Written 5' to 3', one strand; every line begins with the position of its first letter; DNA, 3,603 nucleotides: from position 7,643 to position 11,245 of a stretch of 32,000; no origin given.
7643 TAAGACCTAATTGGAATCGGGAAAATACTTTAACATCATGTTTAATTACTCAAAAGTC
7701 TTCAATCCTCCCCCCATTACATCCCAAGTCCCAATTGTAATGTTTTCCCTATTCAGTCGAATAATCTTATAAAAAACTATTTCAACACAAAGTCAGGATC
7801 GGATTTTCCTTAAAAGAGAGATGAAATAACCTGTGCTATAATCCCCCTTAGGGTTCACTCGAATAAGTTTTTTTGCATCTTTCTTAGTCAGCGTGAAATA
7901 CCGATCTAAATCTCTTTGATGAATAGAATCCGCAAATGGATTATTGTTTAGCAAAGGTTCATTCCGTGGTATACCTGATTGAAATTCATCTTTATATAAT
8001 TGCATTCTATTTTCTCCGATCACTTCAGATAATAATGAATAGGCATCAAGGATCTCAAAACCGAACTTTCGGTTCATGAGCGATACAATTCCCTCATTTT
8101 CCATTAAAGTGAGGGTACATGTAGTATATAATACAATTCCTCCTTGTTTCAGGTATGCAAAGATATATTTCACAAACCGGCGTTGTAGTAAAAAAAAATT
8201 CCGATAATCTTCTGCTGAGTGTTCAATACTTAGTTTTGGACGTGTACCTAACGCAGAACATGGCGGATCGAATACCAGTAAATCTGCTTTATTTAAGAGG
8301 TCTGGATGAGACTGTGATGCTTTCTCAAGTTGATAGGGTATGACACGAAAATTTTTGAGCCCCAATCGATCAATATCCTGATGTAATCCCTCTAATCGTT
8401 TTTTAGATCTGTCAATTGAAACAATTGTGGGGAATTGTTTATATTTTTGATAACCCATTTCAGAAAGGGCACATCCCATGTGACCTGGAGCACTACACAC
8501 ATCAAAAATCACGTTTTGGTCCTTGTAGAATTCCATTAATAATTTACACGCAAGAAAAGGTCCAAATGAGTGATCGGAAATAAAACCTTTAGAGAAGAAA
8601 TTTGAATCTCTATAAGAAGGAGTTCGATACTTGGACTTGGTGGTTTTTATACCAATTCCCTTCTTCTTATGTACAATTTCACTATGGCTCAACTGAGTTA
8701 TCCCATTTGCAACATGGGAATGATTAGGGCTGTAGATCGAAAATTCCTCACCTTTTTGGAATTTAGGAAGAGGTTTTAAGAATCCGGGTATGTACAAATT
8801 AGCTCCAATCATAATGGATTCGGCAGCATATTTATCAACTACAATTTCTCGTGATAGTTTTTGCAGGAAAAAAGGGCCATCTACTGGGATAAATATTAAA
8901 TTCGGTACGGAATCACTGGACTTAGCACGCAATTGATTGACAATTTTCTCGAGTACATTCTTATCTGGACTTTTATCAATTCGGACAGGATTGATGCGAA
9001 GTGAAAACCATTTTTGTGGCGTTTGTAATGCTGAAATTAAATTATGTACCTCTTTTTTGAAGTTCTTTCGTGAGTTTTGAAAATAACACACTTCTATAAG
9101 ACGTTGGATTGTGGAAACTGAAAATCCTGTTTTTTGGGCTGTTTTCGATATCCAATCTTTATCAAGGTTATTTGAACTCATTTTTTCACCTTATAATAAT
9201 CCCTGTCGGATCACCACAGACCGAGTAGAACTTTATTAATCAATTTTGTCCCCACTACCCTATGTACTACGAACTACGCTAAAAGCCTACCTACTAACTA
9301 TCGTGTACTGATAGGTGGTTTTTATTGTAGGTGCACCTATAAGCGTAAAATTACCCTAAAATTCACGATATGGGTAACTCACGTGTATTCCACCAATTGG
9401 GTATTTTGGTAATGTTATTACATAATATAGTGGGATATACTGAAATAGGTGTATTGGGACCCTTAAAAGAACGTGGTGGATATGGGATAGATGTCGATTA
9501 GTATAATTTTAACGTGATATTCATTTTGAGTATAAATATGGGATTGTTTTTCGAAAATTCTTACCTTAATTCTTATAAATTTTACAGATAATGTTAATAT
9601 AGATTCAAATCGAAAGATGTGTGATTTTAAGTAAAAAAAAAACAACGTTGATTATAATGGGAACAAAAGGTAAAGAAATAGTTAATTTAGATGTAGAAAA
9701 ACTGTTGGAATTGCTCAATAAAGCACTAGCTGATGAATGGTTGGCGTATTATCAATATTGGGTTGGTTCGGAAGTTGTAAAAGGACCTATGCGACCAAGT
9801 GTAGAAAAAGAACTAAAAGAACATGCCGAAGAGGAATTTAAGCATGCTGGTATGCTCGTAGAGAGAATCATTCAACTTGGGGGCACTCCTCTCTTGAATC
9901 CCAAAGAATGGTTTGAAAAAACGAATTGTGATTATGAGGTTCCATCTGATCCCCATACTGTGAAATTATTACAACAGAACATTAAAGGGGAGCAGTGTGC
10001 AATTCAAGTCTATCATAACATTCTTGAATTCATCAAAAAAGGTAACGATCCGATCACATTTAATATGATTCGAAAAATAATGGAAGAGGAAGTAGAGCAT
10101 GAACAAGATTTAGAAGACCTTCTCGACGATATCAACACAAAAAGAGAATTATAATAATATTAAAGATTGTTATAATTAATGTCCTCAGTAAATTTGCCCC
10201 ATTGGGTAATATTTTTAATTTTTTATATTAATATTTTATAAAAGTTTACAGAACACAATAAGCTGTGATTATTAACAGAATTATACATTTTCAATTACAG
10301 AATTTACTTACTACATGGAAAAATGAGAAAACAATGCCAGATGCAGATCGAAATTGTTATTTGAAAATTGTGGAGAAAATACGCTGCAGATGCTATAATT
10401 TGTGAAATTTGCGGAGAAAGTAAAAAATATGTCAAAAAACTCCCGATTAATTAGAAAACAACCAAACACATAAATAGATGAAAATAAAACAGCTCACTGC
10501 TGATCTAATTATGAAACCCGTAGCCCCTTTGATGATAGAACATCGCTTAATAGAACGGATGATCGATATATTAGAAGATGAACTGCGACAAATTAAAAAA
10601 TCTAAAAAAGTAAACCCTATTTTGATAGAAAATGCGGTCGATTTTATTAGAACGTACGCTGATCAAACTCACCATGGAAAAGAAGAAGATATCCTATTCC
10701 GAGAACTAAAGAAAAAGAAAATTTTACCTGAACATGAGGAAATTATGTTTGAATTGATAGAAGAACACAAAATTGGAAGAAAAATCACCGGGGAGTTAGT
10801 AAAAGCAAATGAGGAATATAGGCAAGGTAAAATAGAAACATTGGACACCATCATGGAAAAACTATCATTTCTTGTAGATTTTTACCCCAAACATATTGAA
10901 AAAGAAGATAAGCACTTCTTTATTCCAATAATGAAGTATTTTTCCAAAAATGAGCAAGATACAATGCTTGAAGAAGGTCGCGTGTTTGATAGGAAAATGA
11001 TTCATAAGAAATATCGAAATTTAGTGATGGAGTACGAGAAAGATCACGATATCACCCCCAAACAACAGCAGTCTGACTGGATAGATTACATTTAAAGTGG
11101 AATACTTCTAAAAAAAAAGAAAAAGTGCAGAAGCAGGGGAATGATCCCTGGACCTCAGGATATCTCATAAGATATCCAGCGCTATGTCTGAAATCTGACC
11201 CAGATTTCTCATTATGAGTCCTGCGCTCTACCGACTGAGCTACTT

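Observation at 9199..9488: Candidate novel ~290-nt structured RNA between an RNA methyltransferase and a DPS-like ferritin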

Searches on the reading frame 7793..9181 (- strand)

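Call 25: search_protein_families(library=pfam, proteins=[window:7793-9181:-])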
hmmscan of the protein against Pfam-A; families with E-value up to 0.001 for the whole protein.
window:7793-9181:- (462 aa): 3 families
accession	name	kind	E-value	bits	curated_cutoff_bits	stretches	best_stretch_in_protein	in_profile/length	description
PF01189.24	Methyltr_RsmB-F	-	4.2e-24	85.8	27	1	220-368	7-152/199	16S rRNA methyltransferase RsmB/F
PF01472.26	PUA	-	9.1e-11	42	24.8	1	112-181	2-71/74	PUA domain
PF13847.12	Methyltransf_31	-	3.1e-05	24.1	27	1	221-356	3-113/145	Methyltransferase domain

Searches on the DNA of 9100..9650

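Call 4: search_rna_families(source=window, start=9100, end=9650, threshold=evalue, max_evalue=10, show_alignments=3)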
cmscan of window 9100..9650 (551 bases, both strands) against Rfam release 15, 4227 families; matches with E-value up to 10: 1.
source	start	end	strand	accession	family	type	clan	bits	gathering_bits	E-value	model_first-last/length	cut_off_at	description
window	9607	9641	+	RF02842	RefA1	Gene; sRNA;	-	12.9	94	3.6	1-222/222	no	Enterococcus sRNA A1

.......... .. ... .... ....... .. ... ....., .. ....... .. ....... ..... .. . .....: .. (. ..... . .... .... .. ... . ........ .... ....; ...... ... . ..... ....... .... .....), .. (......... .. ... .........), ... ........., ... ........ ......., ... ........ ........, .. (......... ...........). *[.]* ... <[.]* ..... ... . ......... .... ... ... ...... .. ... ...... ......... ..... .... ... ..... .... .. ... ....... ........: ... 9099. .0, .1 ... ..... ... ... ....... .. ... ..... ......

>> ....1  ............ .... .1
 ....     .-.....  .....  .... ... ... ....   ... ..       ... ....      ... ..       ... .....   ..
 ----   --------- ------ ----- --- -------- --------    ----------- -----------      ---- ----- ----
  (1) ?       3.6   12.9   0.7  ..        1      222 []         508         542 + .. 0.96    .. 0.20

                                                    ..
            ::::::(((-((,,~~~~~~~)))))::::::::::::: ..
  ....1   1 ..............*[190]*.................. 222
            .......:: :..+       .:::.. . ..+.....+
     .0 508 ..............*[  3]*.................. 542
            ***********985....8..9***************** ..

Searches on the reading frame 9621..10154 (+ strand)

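Call 25: search_protein_families(library=pfam, proteins=[window:9621-10154:+])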
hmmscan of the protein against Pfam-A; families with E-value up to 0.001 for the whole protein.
window:9621-10154:+ (177 aa): 4 families
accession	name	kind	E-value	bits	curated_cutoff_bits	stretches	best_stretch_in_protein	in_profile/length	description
PF00210.30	Ferritin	-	1.5e-32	112.9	24.5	1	30-172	2-140/142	Ferritin-like domain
PF02915.23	Rubrerythrin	-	4.1e-10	40.6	22.8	1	30-96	1-66/137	Rubrerythrin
PF03232.19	COQ7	-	6e-06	26.4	23.5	0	115-174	5-62/169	Ubiquinone biosynthesis protein COQ7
PF13668.12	Ferritin_2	-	0.00051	20.6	24.7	0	30-98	4-76/138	Ferritin-like domain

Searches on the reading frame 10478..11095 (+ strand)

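Call 25: search_protein_families(library=pfam, proteins=[window:10478-11095:+])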
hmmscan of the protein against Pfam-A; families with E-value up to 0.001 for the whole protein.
window:10478-11095:+ (205 aa): 1 family
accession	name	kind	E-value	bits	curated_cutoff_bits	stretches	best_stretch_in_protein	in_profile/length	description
PF01814.28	Hemerythrin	-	1.4e-11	45.4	25.3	1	17-148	5-124/127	Hemerythrin HHE cation binding domain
